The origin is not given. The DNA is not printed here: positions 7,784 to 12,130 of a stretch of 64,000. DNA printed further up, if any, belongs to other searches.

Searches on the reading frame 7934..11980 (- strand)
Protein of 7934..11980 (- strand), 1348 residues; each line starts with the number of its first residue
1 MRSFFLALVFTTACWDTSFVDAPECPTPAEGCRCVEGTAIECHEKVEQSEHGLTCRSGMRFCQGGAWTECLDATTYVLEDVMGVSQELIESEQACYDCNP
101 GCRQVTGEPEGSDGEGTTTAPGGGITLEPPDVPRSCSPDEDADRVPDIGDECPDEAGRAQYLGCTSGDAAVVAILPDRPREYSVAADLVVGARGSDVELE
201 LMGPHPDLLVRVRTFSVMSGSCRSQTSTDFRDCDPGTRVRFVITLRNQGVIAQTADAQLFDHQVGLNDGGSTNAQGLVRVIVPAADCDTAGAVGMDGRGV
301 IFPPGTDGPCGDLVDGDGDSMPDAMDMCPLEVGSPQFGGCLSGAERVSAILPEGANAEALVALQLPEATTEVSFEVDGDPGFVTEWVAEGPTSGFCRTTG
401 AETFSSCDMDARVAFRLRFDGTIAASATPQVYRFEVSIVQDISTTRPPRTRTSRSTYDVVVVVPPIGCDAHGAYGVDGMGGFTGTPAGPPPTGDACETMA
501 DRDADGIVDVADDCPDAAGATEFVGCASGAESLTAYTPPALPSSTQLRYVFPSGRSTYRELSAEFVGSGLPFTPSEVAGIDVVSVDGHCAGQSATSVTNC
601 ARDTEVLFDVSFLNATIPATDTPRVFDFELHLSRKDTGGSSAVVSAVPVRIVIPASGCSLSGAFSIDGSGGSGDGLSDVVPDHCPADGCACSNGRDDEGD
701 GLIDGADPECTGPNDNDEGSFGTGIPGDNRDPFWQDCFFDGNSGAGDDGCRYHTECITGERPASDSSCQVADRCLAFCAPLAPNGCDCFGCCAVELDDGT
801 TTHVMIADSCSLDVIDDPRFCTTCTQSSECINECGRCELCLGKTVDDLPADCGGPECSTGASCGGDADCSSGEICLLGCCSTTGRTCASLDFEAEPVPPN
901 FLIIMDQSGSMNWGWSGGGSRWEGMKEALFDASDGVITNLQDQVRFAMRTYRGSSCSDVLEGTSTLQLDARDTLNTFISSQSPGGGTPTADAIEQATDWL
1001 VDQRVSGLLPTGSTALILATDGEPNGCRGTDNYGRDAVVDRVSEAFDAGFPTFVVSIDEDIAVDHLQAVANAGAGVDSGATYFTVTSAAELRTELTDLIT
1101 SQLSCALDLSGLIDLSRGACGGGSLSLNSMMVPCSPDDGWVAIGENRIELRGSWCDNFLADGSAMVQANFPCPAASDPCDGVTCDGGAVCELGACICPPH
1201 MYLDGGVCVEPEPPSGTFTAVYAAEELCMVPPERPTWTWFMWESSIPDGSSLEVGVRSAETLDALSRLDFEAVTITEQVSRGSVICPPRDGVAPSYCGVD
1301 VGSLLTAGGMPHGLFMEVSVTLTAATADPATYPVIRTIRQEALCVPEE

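Call 82: search_protein_families(library=pfam, proteins=[window:7934-11980:-], max_evalue=0.01)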
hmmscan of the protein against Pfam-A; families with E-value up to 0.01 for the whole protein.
window:7934-11980:- (1348 aa): 2 families
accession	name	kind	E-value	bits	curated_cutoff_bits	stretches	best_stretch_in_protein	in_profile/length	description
PF13519.12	VWA_2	-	3.7e-06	28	27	1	902-1023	2-107/107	von Willebrand factor type A domain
PF02412.23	TSP_3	-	0.0073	16.4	25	1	493-518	9-32/36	Thrombospondin type 3 repeat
